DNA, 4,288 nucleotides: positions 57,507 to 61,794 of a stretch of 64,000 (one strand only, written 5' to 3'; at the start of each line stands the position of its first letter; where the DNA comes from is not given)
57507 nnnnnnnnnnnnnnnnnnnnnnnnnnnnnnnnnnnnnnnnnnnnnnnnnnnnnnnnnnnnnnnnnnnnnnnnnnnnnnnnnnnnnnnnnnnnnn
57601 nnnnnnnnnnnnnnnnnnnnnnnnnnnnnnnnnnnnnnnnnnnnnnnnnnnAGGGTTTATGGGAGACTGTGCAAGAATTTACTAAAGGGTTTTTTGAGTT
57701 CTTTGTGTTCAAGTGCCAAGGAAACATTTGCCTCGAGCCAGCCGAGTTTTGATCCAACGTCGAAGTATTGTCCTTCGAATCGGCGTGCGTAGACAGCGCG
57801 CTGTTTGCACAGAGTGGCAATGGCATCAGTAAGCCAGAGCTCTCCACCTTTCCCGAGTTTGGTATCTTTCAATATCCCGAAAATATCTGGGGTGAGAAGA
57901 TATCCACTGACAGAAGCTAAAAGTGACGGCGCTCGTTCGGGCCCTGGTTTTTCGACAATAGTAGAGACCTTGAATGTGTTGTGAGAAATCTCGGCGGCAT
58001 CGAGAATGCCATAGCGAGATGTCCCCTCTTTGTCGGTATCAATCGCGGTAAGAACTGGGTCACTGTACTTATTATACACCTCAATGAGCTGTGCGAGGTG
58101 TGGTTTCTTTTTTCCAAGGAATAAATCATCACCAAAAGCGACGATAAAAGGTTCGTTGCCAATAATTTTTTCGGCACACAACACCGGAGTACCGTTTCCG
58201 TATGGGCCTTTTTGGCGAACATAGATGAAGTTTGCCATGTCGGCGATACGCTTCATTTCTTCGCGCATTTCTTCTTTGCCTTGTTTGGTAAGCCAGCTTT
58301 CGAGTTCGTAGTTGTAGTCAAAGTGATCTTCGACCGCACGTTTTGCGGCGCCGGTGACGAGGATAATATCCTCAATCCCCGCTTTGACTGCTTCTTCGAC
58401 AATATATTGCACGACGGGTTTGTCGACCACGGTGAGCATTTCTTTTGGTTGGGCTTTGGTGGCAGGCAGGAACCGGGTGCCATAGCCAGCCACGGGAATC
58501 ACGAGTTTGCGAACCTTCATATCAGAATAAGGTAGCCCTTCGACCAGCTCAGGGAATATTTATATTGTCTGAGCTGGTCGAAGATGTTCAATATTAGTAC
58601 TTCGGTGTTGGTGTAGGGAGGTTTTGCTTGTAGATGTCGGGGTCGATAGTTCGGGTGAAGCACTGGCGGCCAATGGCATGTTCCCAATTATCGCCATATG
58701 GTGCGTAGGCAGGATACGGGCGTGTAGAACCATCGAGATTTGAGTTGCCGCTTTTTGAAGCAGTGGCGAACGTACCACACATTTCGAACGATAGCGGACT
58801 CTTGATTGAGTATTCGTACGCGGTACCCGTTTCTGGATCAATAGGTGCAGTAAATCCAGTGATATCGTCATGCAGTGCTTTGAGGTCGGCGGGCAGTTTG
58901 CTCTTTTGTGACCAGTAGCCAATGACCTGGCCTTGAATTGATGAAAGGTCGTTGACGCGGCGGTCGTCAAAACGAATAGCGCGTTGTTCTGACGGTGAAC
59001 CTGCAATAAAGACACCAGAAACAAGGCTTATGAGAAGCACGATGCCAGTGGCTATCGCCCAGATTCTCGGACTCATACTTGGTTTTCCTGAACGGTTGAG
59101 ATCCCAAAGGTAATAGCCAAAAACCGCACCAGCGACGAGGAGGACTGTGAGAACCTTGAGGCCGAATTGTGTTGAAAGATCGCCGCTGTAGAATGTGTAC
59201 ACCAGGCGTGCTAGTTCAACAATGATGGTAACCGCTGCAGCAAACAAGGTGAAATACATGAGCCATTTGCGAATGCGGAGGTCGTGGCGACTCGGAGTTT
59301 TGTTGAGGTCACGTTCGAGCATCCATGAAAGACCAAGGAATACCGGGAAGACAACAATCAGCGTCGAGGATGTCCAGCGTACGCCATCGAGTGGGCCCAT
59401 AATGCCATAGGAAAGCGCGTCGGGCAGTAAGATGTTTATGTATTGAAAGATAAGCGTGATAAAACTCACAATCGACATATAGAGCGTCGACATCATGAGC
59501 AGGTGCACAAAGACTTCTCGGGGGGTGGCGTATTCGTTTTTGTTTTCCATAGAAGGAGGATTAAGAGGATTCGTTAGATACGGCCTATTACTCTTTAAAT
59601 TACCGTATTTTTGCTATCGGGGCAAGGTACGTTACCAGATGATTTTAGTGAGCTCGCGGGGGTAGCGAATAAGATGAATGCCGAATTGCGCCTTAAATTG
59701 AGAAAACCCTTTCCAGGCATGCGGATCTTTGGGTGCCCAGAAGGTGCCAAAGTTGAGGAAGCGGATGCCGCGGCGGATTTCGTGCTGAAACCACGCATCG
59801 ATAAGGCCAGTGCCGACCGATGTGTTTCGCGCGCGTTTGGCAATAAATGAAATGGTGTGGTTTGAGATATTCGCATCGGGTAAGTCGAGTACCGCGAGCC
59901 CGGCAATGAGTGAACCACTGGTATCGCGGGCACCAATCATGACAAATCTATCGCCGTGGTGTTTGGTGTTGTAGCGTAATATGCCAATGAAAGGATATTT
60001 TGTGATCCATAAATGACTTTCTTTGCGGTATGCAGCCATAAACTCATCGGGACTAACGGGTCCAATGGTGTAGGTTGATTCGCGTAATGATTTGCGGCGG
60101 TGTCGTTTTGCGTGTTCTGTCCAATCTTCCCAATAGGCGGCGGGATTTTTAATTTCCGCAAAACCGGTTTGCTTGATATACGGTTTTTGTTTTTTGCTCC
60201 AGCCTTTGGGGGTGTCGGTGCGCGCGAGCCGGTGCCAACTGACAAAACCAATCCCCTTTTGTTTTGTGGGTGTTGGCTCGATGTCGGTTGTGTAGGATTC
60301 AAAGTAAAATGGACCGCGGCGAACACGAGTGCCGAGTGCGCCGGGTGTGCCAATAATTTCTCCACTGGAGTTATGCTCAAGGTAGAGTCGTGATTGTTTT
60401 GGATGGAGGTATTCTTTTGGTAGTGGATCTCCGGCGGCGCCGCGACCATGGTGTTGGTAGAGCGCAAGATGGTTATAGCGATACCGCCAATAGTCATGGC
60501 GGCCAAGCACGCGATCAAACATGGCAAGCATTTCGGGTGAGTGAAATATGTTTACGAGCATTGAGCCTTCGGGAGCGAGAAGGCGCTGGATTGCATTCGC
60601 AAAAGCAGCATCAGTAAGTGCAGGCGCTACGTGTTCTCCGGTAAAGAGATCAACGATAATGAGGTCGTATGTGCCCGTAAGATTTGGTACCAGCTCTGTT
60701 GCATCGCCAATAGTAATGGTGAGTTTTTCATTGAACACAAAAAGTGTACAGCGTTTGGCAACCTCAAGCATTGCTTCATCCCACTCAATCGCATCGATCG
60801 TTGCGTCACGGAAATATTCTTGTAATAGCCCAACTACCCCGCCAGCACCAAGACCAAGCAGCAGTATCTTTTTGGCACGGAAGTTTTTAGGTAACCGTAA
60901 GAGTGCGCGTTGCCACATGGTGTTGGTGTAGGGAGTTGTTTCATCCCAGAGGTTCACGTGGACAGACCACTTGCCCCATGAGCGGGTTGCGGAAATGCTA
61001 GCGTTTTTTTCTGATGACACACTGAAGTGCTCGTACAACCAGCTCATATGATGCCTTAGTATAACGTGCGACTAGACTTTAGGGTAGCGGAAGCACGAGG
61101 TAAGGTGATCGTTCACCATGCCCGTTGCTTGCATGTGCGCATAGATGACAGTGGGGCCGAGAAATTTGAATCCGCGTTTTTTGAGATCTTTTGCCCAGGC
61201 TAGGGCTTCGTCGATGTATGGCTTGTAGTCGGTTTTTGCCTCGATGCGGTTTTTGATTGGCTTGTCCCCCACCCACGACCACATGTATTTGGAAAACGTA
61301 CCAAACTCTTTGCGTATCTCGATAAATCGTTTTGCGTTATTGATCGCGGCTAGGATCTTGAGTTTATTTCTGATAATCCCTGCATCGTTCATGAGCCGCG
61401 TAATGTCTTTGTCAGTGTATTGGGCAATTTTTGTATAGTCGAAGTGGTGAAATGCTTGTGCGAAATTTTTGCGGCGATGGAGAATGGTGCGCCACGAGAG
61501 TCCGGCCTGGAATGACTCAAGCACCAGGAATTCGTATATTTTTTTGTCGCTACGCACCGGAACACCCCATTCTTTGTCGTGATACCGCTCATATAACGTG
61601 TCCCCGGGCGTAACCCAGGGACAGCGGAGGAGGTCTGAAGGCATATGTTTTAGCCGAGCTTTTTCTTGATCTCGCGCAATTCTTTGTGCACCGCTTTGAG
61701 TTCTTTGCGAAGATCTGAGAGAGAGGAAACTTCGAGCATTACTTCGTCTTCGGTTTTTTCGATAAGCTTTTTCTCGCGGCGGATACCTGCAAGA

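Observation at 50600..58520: Eight-kb operon: galU - sugar-type solute-binding protein - ten tandem TrbC/VirB2-pilin-like paralogues with hypervariable, partly Cys-rich ectodomains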

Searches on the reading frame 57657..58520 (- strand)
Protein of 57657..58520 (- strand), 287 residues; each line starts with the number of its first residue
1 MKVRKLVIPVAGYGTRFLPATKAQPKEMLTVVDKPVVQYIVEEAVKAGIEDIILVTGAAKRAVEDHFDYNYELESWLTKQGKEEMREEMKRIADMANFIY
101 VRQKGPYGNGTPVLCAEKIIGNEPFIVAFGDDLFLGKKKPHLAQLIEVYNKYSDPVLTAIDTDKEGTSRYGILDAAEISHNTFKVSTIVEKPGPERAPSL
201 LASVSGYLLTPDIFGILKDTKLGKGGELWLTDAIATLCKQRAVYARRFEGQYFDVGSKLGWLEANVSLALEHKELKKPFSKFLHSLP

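Call 5: search_protein_families(library=pfam, proteins=[window:57657-58520:-], max_evalue=0.01)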
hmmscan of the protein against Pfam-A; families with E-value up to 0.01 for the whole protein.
window:57657-58520:- (287 aa): 2 families
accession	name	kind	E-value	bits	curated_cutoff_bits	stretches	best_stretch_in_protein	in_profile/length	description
PF00483.29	NTP_transferase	-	1.3e-26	94.1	21.2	1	7-267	3-241/245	Nucleotidyl transferase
PF12804.13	NTP_transf_3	-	0.00034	21.3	27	1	7-64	2-52/160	MobA-like NTP transferase domain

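Call 51: search_protein_families(library=ncbifam, proteins=[window:57657-58520:-], max_evalue=0.01)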
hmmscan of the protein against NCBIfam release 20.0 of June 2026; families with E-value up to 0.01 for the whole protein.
window:57657-58520:- (287 aa): 28 families (the best 25 are shown)
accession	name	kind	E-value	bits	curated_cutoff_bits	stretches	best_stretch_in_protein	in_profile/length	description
TIGR01099.1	galU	equivalog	2.3e-99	332.2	326.8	1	3-264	1-261/261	UTP--glucose-1-phosphate uridylyltransferase GalU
NF009928.0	PRK13389.1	equivalog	2.7e-63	213.9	548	1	2-284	7-295/302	UTP--glucose-1-phosphate uridylyltransferase GalU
NF007516.0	PRK10122.1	equivalog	2.6e-59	200.8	534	1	4-280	4-288/297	UTP--glucose-1-phosphate uridylyltransferase GalF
TIGR01105.1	galF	equivalog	1.7e-55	188.3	659.2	1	3-272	3-280/297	GalU regulator GalF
TIGR03992.1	Arch_glmU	subfamily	1.2e-34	119.8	292.1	2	82-268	57-227/393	bifunctional sugar-1-phosphate nucleotidylyltransferase/acetyltransferase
TIGR01208.1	rmlA_long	equivalog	8.5e-31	107.1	320.25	1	5-268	1-234/353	glucose-1-phosphate thymidylyltransferase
NF041313.1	UDPGP_AglF_Halo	equivalog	8.3e-24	84.3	400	2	6-72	3-69/234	UTP--glucose-1-phosphate uridylyltransferase AglF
NF041173.1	Sug_nt_acttase_Thmprot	equivalog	4.6e-20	71.9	600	1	5-273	2-231/405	bifunctional sugar-1-phosphate nucleotidylyltransferase/acetyltransferase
NF012024.0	PRK15480.1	equivalog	7.2e-15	54.9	588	2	1-56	1-56/292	glucose-1-phosphate thymidylyltransferase RfbA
TIGR01207.1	rmlA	equivalog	3.6e-12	46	360.65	2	7-59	3-55/286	glucose-1-phosphate thymidylyltransferase RfbA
TIGR01173.1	glmU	equivalog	4.1e-10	39.1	366.85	1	6-241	3-206/452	bifunctional UDP-N-acetylglucosamine diphosphorylase/glucosamine-1-phosphate N-acetyltransferase GlmU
TIGR02623.1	G1P_cyt_trans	equivalog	7.1e-10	38.8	300.25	1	5-250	2-227/255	glucose-1-phosphate cytidylyltransferase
NF045761.1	NAMPUrTaseMurU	equivalog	1.2e-09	38.4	250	1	6-57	3-54/226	N-acetylmuramate alpha-1-phosphate uridylyltransferase MurU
NF010933.0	PRK14353.1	equivalog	1.2e-07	30.7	505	1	5-68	7-67/453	bifunctional UDP-N-acetylglucosamine diphosphorylase/glucosamine-1-phosphate N-acetyltransferase GlmU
NF052502.1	man1P_GTase_Rv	exception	4.8e-07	29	440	1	7-68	4-65/352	mannose-1-phosphate guanylyltransferase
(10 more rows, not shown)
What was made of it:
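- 57657..58520 (-): galU, UTP-glucose-1-phosphate uridylyltransferase (287 aa). First gene of the conserved block. It scores 332.2 bits against TIGR01099 galU, above the 326.8 cut-off (call 51), and matches PF00483 (call 5).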

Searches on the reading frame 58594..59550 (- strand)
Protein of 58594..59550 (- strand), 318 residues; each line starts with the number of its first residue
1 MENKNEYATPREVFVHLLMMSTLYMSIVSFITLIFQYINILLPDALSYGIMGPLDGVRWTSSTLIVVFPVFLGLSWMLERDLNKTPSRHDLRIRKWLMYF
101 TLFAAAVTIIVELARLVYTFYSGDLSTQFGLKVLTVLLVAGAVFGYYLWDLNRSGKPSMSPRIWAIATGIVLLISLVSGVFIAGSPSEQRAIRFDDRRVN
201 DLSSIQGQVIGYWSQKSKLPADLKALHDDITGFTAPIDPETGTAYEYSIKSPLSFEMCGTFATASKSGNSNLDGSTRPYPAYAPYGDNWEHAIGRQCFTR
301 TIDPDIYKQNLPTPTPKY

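Call 5: search_protein_families(library=pfam, proteins=[window:58594-59550:-], max_evalue=0.01)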
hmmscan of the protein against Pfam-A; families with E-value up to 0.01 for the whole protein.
window:58594-59550:- (318 aa): 1 family
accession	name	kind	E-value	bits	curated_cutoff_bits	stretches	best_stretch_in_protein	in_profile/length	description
PF18920.5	DUF5671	-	4e-22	79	28.4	1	12-146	1-131/132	Domain of unknown function (DUF5671)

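Call 51: search_protein_families(library=ncbifam, proteins=[window:58594-59550:-], max_evalue=0.01)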
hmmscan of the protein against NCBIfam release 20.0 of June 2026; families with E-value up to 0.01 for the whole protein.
window:58594-59550:- (318 aa): 0 families

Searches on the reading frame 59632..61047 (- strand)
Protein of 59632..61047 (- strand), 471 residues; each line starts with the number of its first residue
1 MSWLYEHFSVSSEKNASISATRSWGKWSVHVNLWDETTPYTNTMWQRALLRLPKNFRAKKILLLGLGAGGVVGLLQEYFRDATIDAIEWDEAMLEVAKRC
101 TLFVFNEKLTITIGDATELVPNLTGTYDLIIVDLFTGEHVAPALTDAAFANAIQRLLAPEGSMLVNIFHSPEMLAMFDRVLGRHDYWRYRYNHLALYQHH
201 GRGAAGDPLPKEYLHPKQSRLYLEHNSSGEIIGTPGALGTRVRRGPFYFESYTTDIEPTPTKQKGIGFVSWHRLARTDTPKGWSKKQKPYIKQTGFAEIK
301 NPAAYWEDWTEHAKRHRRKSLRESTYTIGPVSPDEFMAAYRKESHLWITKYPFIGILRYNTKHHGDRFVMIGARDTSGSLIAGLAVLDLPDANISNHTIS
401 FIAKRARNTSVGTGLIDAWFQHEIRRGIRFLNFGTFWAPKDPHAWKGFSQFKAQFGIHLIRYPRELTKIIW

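Call 5: search_protein_families(library=pfam, proteins=[window:59632-61047:-], max_evalue=0.01)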
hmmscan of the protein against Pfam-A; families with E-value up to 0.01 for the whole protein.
window:59632-61047:- (471 aa): 4 families
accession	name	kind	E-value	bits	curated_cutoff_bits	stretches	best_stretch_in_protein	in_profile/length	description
PF01564.23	Spermine_synth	-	6.3e-08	32.8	22.9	1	50-164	9-129/186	Spermine/spermidine synthase domain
PF13649.12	Methyltransf_25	-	3.8e-06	27.9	27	1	61-161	1-97/97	Methyltransferase domain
PF08242.18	Methyltransf_12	-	0.0016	19.6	30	1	64-161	3-96/98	Methyltransferase domain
PF05430.17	Methyltransf_30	-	0.0022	18.3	22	0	103-163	27-86/124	S-adenosyl-L-methionine-dependent methyltransferase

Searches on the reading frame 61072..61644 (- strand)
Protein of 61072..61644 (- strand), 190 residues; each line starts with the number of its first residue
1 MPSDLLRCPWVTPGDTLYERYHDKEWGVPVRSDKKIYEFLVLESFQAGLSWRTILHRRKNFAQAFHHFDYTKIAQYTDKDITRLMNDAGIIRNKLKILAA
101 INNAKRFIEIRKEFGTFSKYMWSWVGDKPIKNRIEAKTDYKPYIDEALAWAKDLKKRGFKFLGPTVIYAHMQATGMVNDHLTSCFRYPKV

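Call 9: search_protein_families(library=pfam, proteins=[window:61072-61644:-], max_evalue=0.0001)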
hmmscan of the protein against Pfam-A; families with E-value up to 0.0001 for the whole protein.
window:61072-61644:- (190 aa): 1 family
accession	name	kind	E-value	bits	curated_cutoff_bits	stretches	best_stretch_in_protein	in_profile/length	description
PF03352.18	Adenine_glyco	-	3.7e-75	252.1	25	1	10-186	1-176/177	Methyladenine glycosylase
